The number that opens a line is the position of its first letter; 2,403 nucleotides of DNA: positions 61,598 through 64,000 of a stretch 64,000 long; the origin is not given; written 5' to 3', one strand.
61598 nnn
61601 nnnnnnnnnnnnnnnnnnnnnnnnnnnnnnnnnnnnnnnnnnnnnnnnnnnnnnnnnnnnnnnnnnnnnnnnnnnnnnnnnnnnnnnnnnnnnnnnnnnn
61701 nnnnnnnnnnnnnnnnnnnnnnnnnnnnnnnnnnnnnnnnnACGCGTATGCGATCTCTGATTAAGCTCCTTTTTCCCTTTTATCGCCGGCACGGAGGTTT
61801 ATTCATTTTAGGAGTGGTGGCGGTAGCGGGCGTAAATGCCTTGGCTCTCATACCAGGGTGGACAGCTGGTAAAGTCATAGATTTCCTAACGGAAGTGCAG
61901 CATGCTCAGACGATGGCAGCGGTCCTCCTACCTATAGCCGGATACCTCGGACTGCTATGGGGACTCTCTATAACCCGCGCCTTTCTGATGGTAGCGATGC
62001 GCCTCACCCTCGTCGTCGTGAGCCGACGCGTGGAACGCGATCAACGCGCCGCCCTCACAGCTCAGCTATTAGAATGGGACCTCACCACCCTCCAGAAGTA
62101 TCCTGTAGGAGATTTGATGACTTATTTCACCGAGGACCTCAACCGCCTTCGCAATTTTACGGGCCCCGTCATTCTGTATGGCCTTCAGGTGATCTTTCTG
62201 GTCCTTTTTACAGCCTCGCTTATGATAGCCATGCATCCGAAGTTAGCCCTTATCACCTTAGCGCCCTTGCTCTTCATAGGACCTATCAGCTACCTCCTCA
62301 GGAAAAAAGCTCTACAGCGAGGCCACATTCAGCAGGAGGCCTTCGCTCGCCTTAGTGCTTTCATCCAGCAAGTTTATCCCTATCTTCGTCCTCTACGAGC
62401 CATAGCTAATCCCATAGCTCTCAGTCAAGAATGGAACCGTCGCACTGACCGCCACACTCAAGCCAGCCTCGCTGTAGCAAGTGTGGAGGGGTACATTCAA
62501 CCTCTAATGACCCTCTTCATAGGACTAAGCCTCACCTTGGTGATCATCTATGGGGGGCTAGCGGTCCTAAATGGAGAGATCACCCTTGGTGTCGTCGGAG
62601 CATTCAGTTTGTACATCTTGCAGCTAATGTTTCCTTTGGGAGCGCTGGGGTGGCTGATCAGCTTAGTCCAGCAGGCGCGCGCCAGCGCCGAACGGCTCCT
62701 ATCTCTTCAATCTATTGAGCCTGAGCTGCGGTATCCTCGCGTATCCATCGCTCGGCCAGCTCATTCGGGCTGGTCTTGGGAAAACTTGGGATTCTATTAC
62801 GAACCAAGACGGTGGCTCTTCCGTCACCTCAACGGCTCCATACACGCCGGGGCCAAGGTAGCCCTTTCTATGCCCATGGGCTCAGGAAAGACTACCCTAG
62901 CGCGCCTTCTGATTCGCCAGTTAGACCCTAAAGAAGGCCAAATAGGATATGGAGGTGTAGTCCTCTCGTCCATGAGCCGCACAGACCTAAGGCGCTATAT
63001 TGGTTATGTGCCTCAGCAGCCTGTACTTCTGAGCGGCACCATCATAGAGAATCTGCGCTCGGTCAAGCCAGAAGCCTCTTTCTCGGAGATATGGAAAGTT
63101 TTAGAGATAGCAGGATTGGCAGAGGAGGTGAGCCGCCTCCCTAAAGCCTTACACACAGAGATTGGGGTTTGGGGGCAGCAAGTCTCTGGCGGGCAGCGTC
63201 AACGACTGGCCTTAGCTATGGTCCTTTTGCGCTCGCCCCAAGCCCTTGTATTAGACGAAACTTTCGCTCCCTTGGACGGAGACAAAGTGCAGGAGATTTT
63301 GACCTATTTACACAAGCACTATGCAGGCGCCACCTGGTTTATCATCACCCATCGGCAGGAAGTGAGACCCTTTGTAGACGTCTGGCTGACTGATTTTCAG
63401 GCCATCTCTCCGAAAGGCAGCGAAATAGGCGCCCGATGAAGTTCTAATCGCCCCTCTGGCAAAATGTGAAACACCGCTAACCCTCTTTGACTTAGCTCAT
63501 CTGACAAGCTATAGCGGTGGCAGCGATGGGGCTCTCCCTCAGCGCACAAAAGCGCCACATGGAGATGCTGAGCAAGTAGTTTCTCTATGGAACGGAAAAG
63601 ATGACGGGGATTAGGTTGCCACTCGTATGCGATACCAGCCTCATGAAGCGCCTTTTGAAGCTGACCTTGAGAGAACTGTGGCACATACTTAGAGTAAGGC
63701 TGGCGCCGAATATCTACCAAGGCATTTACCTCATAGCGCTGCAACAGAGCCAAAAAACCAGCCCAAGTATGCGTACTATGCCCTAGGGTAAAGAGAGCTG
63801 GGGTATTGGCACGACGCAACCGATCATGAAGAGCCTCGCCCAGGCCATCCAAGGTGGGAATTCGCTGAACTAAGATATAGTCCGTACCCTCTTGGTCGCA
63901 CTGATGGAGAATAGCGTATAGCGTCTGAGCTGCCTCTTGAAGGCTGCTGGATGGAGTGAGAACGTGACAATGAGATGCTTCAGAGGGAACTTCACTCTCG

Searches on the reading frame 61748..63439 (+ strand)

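Call 40: search_protein_families(library=pfam, proteins=[window:61748-63439:+], max_evalue=0.001)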
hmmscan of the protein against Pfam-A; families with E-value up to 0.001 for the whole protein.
window:61748-63439:+ (563 aa): 3 families
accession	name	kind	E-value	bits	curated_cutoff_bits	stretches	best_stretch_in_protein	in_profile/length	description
PF00664.28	ABC_membrane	-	1.7e-29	103.8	28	1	20-297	2-274/274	ABC transporter transmembrane region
PF00005.33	ABC_tran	-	3.2e-23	83.3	25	1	359-506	2-136/137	ABC transporter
PF02463.25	SMC_N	-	2.9e-06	27.3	40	1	326-539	135-201/220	RecF/RecN/SMC N terminal domain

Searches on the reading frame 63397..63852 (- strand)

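Call 40: search_protein_families(library=pfam, proteins=[window:63397-63852:-], max_evalue=0.001)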
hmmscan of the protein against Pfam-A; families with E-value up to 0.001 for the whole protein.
window:63397-63852:- (151 aa): 1 family
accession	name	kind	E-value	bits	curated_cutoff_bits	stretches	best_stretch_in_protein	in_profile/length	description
PF04343.18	DUF488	-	3.6e-17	63.5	22.2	2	32-80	4-51/121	Domain of unknown function DUF488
